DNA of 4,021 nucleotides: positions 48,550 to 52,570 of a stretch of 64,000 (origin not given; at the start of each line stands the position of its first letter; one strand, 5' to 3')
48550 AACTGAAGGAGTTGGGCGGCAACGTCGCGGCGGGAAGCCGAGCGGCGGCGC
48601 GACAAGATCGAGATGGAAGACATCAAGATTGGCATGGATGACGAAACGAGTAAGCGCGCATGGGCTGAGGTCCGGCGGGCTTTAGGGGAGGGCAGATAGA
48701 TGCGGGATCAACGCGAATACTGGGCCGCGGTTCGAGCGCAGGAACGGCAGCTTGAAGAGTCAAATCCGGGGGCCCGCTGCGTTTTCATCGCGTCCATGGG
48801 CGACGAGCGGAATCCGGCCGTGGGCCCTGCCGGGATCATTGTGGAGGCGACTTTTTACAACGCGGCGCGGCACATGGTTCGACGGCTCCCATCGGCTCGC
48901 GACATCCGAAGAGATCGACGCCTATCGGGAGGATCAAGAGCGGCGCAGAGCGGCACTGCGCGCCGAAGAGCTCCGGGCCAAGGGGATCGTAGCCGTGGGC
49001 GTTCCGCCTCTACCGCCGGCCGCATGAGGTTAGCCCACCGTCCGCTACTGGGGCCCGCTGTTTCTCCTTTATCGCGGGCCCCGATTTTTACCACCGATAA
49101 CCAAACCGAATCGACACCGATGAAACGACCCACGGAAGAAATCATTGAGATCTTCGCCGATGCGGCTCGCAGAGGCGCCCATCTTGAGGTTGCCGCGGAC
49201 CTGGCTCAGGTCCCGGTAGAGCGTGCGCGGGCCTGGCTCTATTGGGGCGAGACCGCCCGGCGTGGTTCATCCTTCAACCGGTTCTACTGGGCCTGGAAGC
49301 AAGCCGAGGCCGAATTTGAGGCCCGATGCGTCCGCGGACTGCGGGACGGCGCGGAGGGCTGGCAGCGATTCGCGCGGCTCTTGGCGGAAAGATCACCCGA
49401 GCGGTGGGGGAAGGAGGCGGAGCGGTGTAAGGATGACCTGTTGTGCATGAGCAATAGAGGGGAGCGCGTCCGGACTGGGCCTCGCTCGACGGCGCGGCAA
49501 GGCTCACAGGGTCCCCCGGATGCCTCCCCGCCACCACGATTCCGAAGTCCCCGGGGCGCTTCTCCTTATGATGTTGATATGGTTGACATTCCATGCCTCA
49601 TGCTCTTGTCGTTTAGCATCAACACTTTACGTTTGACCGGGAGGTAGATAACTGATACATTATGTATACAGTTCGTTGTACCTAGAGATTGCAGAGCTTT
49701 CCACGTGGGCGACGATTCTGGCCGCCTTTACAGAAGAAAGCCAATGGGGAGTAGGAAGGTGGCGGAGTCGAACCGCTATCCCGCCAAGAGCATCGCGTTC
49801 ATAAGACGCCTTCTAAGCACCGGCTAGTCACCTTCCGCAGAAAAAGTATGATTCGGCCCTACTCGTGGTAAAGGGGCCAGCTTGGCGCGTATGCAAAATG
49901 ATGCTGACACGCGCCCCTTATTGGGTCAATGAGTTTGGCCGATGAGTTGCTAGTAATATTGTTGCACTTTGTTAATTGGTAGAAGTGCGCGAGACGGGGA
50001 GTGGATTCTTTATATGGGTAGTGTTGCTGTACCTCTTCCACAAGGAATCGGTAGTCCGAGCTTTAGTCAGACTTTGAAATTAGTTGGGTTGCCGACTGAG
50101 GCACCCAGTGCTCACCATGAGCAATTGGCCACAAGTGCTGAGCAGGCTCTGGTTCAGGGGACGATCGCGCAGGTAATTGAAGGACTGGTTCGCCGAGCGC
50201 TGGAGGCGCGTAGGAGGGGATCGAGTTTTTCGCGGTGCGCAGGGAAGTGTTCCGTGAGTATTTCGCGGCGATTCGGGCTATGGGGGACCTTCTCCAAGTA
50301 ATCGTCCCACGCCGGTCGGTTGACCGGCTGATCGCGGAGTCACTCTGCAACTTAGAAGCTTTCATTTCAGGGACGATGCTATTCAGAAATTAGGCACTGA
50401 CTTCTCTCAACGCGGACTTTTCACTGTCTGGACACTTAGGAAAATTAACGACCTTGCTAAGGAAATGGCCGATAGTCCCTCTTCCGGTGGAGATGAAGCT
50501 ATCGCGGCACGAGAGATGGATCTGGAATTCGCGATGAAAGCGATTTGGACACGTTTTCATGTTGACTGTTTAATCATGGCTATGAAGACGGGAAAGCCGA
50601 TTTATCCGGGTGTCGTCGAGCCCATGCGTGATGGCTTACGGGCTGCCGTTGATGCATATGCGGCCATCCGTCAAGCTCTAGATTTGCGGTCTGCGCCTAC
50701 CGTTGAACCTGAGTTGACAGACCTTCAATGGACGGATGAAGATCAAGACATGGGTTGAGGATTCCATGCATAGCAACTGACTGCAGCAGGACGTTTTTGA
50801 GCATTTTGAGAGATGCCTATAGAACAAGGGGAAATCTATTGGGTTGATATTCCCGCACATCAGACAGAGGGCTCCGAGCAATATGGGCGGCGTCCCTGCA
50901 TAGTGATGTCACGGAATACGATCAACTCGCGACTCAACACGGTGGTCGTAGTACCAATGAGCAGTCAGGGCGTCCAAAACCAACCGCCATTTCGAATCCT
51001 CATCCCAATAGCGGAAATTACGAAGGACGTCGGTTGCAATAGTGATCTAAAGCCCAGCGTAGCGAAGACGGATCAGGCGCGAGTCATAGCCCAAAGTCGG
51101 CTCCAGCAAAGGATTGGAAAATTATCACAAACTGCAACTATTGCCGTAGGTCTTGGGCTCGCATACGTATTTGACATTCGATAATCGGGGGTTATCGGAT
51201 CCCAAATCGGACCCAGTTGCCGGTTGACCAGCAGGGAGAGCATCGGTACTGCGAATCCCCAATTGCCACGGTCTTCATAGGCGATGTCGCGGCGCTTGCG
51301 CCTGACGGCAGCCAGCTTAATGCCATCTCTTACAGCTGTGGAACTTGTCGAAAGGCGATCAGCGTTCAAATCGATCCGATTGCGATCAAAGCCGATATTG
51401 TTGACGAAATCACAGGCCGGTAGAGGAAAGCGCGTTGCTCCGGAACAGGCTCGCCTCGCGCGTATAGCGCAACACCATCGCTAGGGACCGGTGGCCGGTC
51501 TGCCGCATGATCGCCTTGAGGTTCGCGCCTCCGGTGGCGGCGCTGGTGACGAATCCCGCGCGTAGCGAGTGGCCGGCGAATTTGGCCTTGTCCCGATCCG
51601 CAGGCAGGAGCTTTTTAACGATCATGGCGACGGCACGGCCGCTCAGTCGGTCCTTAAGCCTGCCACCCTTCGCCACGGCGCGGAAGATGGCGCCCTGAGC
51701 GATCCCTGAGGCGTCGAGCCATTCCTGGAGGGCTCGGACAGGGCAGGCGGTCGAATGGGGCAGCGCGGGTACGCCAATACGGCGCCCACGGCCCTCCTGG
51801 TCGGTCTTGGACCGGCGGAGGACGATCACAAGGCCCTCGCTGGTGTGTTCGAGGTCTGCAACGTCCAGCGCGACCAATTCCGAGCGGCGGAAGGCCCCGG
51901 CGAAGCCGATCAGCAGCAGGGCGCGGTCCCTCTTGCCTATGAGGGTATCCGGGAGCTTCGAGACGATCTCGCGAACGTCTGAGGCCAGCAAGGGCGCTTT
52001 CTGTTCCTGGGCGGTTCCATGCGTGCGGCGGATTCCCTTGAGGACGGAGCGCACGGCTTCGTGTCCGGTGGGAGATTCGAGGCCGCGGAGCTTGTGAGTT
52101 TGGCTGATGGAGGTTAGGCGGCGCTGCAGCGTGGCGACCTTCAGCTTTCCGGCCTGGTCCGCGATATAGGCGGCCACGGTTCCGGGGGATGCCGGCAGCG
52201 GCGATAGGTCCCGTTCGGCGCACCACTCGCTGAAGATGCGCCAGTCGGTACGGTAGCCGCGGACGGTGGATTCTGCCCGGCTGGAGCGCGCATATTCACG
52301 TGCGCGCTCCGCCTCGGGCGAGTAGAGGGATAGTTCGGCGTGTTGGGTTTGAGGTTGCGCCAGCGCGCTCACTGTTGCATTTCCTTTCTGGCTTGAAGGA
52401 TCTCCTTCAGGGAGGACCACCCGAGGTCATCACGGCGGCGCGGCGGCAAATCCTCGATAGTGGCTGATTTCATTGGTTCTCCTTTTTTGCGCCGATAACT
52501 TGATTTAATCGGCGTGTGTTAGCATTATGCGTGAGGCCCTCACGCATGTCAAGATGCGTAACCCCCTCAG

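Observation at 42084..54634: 12.5 kb tRNA-Arg-integrated element with replication and terminase genes but no virion structural genes (phage-satellite-like)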

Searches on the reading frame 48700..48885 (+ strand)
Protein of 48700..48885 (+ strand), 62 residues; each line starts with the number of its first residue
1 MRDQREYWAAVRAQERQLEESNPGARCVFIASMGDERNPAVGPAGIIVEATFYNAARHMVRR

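Call 93: search_protein_families(library=pfam, max_evalue=1, proteins=[window:48700-48885:+])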
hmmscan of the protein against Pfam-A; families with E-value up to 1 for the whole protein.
window:48700-48885:+ (62 aa): 1 family
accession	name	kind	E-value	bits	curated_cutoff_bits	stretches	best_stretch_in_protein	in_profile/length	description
PF19560.4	DUF6082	-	0.082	12.9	26.7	1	5-30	116-141/163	Family of unknown function (DUF6082)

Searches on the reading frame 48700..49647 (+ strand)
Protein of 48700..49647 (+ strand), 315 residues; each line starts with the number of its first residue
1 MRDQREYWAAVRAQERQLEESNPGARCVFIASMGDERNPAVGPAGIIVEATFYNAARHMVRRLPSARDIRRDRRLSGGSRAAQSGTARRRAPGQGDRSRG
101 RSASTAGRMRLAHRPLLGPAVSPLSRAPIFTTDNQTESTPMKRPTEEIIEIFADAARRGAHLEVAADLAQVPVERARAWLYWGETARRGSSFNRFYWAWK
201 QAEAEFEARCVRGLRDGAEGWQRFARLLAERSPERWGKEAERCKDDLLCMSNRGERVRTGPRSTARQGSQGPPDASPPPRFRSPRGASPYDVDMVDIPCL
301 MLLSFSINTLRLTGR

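Call 10: search_protein_families(library=pfam, max_evalue=0.01, proteins=[window:48700-49647:+])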
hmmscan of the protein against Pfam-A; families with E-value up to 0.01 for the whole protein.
window:48700-49647:+ (315 aa): 0 families

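Call 29: search_protein_families(library=phrogs, max_evalue=0.001, proteins=[window:48700-49647:+])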
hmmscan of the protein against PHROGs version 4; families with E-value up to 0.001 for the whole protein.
window:48700-49647:+ (315 aa): 1 family
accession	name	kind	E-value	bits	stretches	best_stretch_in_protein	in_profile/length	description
phrog_4102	-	head and packaging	1.5e-06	29.5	1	140-240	12-114/166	terminase small subunit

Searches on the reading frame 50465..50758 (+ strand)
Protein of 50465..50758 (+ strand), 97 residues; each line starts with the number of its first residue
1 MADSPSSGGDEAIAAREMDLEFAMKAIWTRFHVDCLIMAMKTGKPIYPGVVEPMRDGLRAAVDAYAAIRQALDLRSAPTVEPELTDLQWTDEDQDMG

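Call 10: search_protein_families(library=pfam, max_evalue=0.01, proteins=[window:50465-50758:+])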
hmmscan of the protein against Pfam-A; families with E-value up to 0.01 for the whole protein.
window:50465-50758:+ (97 aa): 0 families

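Call 82: search_protein_families(library=padloc, max_evalue=0.001, proteins=[window:50465-50758:+])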
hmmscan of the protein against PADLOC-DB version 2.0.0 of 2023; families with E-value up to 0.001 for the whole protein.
window:50465-50758:+ (97 aa): 0 families

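Call 93: search_protein_families(library=pfam, max_evalue=1, proteins=[window:50465-50758:+])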
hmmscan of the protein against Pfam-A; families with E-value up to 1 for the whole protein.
window:50465-50758:+ (97 aa): 1 family
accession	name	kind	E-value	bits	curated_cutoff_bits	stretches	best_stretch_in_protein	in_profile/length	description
PF17196.9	DUF5133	-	0.097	13.4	25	1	52-90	3-41/65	Protein of unknown function (DUF5133)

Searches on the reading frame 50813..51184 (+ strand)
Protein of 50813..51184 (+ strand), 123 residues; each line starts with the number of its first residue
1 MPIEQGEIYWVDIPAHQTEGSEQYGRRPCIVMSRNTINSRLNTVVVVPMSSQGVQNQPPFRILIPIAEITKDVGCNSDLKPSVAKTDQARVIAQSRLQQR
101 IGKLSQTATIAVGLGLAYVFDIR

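Call 10: search_protein_families(library=pfam, max_evalue=0.01, proteins=[window:50813-51184:+])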
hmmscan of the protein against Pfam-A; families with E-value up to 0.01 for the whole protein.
window:50813-51184:+ (123 aa): 1 family
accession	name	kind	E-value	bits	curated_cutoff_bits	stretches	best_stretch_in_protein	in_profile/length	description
PF02452.23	PemK_toxin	-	3.4e-25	88.8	23.1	1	4-119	1-108/109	PemK-like, MazF-like toxin of type II toxin-antitoxin system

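Call 82: search_protein_families(library=padloc, max_evalue=0.001, proteins=[window:50813-51184:+])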
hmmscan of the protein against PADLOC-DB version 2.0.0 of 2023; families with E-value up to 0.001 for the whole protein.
window:50813-51184:+ (123 aa): 0 families

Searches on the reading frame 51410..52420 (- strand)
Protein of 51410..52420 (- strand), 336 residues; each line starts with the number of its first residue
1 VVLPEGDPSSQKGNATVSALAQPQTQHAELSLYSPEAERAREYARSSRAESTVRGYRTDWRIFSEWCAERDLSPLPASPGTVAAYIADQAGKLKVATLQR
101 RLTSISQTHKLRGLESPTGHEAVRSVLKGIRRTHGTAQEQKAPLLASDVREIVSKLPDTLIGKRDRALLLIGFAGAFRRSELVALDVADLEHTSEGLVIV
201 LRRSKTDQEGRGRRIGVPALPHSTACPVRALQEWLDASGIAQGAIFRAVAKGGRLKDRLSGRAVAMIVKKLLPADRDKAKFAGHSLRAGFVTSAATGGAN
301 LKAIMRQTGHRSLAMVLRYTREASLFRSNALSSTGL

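Call 10: search_protein_families(library=pfam, max_evalue=0.01, proteins=[window:51410-52420:-])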
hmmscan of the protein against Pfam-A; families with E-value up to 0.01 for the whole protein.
window:51410-52420:- (336 aa): 2 families
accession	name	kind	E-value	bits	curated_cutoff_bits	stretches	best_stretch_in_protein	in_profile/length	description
PF00589.27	Phage_integrase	-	3.3e-16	60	27.1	1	146-323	5-169/172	Phage integrase family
PF02899.23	Phage_int_SAM_1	-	0.0019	18.8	22.3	1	47-106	13-73/83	Phage integrase, N-terminal SAM-like domain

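Call 31: find_related_loci(query=window:51410-52420:-, collection=viral_contigs, flank=10000)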
Query window:51410-52420:- (336 aa) in viral_contigs; peptide patterns used: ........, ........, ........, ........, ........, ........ (x = any residue, [..] = any of these).
4 stretches matched a pattern; 1 encode a relative of the query (tblastn E <= 1e-3); 1 distinct loci.
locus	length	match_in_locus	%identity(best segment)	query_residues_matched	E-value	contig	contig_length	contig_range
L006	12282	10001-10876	40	40-330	1e-68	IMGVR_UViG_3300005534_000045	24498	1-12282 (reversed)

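Call 36: find_homologous_proteins(query=window:51410-52420:-, max_evalue=1e-20)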
Query window:51410-52420:- (336 aa): 7987 proteins with E <= 1e-20 among 8000 candidates; the best 120 are listed.
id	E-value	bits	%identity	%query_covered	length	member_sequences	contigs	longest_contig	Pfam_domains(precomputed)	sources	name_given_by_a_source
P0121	1.3e-199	680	100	95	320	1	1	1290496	PF00589.28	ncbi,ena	-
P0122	3.4e-128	445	68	93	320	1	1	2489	PF00589.28,PF02899.24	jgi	jgi:integrase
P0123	6.9e-128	444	68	93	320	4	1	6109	PF00589.28,PF02899.24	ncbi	-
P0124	3.0e-127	442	67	90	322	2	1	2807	PF00589.28,PF02899.24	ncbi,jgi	jgi:integrase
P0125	3.5e-127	442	67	91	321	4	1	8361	PF00589.28,PF02899.24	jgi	jgi:site-specific recombinase XerD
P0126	4.4e-126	438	67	93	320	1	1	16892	PF00589.28,PF02899.24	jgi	jgi:integrase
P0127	1.1e-125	437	67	90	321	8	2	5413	PF00589.28,PF02899.24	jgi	jgi:site-specific recombinase XerD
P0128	1.7e-124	433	71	87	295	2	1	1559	PF00589.28,PF02899.24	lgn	-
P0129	2.6e-124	433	65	93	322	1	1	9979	PF00589.28,PF02899.24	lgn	-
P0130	2.6e-124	433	66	91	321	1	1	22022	PF00589.28,PF02899.24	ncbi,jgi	jgi:site-specific recombinase XerD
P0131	6.4e-124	431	65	91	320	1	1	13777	PF00589.28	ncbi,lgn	-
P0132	1.8e-122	427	65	90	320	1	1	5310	PF00589.28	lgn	-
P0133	3.0e-122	426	64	92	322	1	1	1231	PF00589.28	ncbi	-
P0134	1.8e-121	423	65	90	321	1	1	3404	PF00589.28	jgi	jgi:integrase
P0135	3.1e-121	423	66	90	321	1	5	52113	PF00589.28,PF02899.24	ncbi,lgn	ncbi:MAG: site-specific integrase [Bryobacteraceae bacterium]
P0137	1.1e-120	421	64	92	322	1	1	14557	PF00589.28,PF02899.24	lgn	-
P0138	1.7e-120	420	64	92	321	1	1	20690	PF00589.28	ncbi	-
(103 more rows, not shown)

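Call 37: find_encoding_contigs(protein=P0137, flank=10000, max_places=1)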
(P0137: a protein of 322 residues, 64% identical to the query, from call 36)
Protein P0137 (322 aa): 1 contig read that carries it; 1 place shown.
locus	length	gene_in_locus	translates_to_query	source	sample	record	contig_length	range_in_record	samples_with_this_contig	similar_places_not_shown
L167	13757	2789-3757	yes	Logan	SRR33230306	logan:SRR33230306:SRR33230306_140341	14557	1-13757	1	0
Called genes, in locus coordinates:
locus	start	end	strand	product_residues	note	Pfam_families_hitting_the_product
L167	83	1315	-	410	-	PF00589:Phage_integrase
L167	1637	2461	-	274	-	-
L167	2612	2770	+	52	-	-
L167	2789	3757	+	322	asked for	PF02899:Phage_int_SAM_1, PF00589:Phage_integrase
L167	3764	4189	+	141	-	-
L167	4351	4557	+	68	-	-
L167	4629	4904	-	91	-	-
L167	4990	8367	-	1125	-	-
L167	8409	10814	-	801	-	-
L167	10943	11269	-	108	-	-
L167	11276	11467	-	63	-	-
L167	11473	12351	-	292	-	-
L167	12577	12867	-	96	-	-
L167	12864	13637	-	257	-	-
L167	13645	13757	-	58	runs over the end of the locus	-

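Call 38: find_encoding_contigs(protein=P0126, flank=10000, max_places=1)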
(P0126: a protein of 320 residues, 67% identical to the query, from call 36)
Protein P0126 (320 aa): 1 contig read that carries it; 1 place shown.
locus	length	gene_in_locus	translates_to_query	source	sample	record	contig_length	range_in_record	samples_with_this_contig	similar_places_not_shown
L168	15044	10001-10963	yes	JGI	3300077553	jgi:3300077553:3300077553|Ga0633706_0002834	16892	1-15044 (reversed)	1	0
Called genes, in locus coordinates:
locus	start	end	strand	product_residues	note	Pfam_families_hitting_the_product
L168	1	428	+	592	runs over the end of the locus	PF01336:tRNA_anti-codon, PF00152:tRNA-synt_2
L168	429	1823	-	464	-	PF07992:Pyr_redox_2 (faint), PF00070:Pyr_redox (faint), PF01266:DAO, PF01494:FAD_binding_3 (faint), PF13450:NAD_binding_8, PF01593:Amino_oxidase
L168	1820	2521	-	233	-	-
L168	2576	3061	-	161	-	-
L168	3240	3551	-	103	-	-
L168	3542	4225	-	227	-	PF01351:RNase_HII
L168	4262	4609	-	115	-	PF01245:Ribosomal_L19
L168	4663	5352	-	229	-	PF01746:tRNA_m1G_MT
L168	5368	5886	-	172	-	PF01782:RimM, PF24986:PRC_RimM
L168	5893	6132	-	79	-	PF13083:KH_KhpA-B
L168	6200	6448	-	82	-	PF00886:Ribosomal_S16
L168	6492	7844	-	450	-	PF01656:CbiA (faint), PF02881:SRP54_N, PF13401:AAA_22, PF00448:SRP54, PF02978:SRP_SPB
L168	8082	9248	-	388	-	PF00589:Phage_integrase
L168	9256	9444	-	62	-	-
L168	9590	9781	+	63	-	-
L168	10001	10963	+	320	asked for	PF02899:Phage_int_SAM_1 (weak), PF00589:Phage_integrase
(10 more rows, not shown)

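Call 39: find_encoding_contigs(protein=P0138, flank=10000, max_places=1)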
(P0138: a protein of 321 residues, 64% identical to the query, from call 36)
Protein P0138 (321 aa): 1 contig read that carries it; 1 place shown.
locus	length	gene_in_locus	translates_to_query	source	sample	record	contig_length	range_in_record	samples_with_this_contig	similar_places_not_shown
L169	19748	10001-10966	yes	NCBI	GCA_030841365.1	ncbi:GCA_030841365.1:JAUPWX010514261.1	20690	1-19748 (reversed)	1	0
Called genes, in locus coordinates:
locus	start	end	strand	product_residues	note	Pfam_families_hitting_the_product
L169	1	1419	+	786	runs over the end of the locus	?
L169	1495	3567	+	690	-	PF13089:PP_kinase_N, PF02503:PP_kinase, PF17941:PP_kinase_C_1, PF13091:PLDc_2 (faint), PF13090:PP_kinase_C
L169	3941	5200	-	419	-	PF02746:MR_MLE_N, PF13378:MR_MLE_C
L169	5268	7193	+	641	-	PF14522:Cytochrome_C7 (faint), PF13435:Cytochrome_C554 (faint), PF13646:HEAT_2, PF14559:TPR_19 (weak)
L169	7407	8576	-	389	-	PF14659:Phage_int_SAM_3, PF00589:Phage_integrase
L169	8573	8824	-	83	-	-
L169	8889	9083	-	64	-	-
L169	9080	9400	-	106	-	-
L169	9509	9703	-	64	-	-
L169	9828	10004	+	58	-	-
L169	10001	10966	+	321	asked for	PF00589:Phage_integrase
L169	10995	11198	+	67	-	-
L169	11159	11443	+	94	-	-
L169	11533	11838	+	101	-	-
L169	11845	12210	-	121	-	-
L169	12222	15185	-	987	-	-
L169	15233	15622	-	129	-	-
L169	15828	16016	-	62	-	-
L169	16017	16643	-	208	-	-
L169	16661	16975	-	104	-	-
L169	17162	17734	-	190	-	-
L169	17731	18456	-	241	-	-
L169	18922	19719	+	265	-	PF08281:Sigma70_r4_2 (weak)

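Call 46: list_cluster_members(proteins=[P0001, P0121, P0003])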
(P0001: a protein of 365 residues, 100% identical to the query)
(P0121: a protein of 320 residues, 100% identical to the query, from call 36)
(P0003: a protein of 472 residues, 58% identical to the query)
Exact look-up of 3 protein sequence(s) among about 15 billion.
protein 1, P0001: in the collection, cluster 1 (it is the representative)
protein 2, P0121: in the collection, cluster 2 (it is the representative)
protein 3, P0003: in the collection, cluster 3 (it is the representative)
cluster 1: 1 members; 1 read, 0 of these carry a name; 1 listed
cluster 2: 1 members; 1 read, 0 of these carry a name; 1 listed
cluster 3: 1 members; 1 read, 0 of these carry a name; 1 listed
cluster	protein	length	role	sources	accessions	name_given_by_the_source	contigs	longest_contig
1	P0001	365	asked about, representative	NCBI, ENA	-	-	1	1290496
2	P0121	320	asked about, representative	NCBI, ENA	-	-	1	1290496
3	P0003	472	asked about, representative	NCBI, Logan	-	-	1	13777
